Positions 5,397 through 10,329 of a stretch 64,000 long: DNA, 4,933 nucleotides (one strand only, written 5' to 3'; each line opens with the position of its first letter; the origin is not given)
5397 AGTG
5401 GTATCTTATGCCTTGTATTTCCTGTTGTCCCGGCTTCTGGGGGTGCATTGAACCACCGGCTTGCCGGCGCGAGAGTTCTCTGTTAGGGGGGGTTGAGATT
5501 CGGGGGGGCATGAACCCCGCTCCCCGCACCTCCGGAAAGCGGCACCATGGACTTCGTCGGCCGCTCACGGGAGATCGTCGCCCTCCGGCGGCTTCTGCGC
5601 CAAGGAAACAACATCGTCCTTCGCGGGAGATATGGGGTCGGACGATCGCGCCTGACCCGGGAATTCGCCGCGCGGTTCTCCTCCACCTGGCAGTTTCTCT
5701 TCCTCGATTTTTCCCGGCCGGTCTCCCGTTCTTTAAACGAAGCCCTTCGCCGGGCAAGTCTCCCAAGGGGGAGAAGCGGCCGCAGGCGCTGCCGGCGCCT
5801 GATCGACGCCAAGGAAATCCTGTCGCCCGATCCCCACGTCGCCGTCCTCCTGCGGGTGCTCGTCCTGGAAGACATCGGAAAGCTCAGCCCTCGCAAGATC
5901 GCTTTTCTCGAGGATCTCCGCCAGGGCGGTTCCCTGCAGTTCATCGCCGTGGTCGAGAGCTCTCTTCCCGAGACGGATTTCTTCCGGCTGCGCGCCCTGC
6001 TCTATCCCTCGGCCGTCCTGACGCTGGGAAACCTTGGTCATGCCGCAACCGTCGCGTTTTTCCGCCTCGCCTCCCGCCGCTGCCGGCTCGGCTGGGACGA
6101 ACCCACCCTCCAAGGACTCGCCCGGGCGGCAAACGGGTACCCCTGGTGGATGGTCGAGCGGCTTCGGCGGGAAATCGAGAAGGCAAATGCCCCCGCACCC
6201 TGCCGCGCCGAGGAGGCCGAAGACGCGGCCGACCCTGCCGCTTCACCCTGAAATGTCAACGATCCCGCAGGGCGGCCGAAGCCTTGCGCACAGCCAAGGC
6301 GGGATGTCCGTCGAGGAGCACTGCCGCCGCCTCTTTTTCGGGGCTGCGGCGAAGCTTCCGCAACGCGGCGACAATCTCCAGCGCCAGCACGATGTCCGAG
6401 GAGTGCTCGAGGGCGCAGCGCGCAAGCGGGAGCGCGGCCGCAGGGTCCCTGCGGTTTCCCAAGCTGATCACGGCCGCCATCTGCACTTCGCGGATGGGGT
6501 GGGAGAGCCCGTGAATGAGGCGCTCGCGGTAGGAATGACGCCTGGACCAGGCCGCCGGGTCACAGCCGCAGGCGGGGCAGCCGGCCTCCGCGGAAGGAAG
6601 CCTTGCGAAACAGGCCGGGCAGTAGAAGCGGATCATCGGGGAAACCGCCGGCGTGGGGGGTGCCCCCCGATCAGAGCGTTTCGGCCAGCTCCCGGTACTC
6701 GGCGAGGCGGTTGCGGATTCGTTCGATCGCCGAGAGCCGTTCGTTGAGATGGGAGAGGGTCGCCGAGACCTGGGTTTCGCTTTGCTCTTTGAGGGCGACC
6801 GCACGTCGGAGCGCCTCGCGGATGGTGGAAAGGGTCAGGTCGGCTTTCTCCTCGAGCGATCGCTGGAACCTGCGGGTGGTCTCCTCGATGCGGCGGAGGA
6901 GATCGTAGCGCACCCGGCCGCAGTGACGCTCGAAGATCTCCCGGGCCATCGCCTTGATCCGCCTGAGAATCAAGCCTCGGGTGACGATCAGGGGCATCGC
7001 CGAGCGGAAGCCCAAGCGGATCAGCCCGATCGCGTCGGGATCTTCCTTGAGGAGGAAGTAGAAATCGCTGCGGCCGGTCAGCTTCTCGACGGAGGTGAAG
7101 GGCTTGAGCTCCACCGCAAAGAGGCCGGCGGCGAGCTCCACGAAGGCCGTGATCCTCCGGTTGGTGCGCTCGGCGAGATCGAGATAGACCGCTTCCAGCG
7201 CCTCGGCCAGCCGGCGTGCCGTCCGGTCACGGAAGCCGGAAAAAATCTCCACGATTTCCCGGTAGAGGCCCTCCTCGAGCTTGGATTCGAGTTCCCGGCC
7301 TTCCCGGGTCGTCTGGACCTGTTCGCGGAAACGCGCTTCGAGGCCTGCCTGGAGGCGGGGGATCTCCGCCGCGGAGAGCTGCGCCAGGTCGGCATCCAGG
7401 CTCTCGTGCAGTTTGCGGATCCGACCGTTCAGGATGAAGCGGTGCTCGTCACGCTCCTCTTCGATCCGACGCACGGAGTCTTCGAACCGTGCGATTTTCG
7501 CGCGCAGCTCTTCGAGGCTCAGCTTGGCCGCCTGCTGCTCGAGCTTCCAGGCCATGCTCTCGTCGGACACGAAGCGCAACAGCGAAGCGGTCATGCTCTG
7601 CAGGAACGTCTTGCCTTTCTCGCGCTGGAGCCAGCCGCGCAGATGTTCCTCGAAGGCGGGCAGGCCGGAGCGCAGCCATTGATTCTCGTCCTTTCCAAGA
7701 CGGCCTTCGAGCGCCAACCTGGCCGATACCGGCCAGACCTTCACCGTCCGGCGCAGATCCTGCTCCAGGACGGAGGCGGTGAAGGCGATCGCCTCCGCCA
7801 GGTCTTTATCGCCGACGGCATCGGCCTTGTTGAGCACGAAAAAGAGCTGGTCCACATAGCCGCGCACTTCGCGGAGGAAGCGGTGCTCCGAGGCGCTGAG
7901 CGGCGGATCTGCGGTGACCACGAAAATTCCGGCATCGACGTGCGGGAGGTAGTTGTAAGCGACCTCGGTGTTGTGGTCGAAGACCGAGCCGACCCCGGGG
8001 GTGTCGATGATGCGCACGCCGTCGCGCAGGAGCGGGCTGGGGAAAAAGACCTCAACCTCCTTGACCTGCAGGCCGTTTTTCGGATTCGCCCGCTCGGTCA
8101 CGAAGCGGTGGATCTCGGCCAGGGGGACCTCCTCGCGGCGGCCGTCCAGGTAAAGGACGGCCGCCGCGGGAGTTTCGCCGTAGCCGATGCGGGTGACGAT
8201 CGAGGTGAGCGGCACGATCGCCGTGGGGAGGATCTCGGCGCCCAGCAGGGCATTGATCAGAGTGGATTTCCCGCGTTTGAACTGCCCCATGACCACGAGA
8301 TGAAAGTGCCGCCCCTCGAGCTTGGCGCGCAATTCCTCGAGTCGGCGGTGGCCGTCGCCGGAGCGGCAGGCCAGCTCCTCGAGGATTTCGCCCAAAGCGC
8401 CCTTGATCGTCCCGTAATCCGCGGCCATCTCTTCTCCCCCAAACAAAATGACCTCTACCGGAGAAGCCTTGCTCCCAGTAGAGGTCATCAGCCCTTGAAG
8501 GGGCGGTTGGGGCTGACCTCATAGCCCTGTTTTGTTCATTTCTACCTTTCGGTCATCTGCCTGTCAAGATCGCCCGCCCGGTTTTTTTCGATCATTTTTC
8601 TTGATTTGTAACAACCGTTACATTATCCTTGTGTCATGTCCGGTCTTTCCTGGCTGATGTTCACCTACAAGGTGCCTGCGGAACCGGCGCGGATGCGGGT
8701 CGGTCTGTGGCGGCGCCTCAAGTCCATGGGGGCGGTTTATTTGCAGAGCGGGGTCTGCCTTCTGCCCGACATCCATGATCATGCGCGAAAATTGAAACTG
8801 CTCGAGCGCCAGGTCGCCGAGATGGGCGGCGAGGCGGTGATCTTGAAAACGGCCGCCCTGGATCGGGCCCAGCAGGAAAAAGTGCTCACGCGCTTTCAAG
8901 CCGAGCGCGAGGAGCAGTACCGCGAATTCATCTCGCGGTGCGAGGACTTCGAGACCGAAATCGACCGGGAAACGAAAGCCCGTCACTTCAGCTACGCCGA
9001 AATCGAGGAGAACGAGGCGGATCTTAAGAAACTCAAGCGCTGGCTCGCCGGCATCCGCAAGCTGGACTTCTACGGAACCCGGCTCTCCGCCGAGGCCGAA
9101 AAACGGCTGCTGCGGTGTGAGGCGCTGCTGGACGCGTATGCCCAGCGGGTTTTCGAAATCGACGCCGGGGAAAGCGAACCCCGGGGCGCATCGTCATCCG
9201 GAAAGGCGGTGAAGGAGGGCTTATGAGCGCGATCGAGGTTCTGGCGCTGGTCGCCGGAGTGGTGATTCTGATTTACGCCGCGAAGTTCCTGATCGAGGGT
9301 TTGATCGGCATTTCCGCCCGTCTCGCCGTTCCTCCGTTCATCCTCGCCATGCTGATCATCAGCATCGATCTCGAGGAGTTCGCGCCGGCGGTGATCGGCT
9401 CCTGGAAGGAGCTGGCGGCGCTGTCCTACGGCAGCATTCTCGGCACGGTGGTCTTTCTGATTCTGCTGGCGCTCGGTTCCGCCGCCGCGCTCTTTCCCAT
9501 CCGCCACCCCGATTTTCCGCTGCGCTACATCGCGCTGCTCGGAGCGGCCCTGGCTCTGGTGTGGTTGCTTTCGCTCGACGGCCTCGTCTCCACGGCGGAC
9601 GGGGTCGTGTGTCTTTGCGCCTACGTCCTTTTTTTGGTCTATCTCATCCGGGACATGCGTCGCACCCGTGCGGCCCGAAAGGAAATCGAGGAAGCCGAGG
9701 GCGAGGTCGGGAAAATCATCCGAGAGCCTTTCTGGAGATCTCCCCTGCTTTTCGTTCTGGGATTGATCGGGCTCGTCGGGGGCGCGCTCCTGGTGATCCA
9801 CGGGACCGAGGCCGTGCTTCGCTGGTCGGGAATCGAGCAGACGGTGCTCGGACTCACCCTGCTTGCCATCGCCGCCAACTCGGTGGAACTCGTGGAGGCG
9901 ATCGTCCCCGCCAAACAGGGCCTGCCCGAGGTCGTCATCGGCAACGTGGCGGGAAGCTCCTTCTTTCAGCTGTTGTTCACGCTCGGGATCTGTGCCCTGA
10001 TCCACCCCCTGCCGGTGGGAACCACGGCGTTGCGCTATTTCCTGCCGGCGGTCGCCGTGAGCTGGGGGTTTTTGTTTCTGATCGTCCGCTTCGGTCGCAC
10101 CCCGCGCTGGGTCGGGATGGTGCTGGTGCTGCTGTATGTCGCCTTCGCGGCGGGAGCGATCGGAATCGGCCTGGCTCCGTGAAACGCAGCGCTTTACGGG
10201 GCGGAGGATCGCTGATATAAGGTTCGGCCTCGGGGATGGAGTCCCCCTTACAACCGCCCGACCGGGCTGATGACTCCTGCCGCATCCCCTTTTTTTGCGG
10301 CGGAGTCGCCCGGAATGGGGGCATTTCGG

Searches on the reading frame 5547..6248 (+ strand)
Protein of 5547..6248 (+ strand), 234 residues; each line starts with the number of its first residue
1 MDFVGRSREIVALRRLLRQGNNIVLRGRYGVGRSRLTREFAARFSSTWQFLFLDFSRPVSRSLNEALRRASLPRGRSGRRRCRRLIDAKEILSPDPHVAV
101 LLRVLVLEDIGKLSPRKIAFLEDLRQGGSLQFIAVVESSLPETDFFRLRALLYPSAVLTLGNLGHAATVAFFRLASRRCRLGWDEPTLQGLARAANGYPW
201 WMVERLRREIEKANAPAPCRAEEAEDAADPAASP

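Call 40: search_protein_families(library=pfam, proteins=[window:5547-6248:+], max_evalue=0.00001)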
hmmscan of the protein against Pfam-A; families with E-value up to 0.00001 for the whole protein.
window:5547-6248:+ (234 aa): 1 family
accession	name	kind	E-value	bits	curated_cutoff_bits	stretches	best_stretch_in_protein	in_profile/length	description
PF13191.12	AAA_16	-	1.7e-07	32.3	32.6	1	3-88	2-100/167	AAA ATPase domain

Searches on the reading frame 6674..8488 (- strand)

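Call 40: search_protein_families(library=pfam, proteins=[window:6674-8488:-], max_evalue=0.00001)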
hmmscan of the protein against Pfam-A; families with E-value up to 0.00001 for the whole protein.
window:6674-8488:- (605 aa): 4 families
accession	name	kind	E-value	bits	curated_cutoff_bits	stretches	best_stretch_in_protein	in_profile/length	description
PF00350.29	Dynamin_N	-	5.1e-28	98.6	27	1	64-221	1-167/168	Dynamin family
PF00009.33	GTP_EFTU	-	2.1e-07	31.2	26.5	0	158-258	71-171/188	Elongation factor Tu GTP binding domain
PF01926.29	MMR_HSR1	-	2.6e-06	27.9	21.9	0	64-221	2-113/113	50S ribosome-binding GTPase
PF03193.22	RsgA_GTPase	-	9.4e-06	26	30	0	43-89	90-134/174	RsgA GTPase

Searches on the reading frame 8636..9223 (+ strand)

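Call 40: search_protein_families(library=pfam, proteins=[window:8636-9223:+], max_evalue=0.00001)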
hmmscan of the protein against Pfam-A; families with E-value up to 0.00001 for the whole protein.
window:8636-9223:+ (196 aa): 1 family
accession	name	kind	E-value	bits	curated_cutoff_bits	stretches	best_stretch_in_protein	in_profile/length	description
PF20229.3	ChrB_N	-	1.4e-42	145.8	23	1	21-175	1-155/159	Protein ChrB, N-terminal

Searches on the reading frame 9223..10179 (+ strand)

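Call 40: search_protein_families(library=pfam, proteins=[window:9223-10179:+], max_evalue=0.00001)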
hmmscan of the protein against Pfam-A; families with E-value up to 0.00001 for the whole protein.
window:9223-10179:+ (319 aa): 1 family
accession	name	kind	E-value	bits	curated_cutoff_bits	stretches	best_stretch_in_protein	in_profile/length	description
PF01699.29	Na_Ca_ex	-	3e-35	121.9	24.9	2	174-312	3-149/151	Sodium/calcium exchanger protein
